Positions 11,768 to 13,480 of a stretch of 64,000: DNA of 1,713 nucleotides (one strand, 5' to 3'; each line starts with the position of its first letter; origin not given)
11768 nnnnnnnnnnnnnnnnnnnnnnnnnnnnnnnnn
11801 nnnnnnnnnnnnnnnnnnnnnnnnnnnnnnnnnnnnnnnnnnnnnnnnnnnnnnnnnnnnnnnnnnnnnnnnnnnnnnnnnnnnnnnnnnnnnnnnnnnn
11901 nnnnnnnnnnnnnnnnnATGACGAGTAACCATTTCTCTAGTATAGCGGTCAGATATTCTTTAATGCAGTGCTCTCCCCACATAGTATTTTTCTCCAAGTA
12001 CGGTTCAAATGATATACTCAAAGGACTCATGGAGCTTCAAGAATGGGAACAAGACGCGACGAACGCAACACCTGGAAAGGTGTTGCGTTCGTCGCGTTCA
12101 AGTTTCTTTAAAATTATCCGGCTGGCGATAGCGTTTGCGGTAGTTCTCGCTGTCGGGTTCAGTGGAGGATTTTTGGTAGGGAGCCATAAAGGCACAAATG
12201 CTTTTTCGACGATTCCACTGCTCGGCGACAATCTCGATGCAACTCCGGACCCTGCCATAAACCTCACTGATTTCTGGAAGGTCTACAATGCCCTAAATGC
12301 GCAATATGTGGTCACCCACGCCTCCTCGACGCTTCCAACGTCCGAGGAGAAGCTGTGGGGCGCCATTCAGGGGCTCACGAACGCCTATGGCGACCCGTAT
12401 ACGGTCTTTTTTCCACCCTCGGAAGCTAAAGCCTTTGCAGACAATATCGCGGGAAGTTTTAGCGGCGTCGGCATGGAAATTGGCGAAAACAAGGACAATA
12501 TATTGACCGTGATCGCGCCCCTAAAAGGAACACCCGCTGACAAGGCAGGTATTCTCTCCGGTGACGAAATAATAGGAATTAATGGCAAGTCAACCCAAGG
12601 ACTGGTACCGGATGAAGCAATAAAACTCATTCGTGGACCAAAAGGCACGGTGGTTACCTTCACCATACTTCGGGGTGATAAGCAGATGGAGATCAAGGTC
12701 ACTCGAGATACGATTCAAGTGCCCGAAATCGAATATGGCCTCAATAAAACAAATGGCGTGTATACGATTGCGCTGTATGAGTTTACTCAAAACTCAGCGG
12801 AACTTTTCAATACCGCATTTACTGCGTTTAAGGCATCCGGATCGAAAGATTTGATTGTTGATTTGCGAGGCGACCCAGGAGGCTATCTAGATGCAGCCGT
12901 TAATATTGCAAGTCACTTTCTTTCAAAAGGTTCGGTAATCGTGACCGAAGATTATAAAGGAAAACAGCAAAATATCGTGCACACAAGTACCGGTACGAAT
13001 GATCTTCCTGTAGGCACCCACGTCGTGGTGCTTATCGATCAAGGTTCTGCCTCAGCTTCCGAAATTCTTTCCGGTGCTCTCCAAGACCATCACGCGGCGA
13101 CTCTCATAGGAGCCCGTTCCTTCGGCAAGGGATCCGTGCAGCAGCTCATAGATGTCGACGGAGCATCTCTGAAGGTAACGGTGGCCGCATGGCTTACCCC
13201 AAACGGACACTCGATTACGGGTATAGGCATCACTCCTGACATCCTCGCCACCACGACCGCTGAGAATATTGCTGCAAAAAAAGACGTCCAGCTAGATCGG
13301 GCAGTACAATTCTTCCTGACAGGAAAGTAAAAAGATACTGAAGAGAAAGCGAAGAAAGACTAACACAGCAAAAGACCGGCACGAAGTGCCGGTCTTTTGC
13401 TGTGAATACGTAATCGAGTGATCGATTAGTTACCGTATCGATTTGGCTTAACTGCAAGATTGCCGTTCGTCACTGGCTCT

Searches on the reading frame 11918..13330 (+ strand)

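Call 56: search_protein_families(library=pfam, proteins=[window:11918-13330:+], max_evalue=0.001)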
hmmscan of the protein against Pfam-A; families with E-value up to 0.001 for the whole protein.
window:11918-13330:+ (470 aa): 4 families
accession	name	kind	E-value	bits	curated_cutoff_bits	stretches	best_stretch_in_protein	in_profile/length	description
PF03572.23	Peptidase_S41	-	2.1e-45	154.7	24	1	284-442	5-163/165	Peptidase family S41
PF00595.29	PDZ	-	4.7e-11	43.3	23.2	1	182-250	10-80/81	PDZ domain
PF17820.7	PDZ_6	-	6.4e-11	42.3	27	1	199-252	3-54/54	PDZ domain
PF13180.12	PDZ_2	-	7.9e-08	32.9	27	1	191-261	9-78/80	PDZ domain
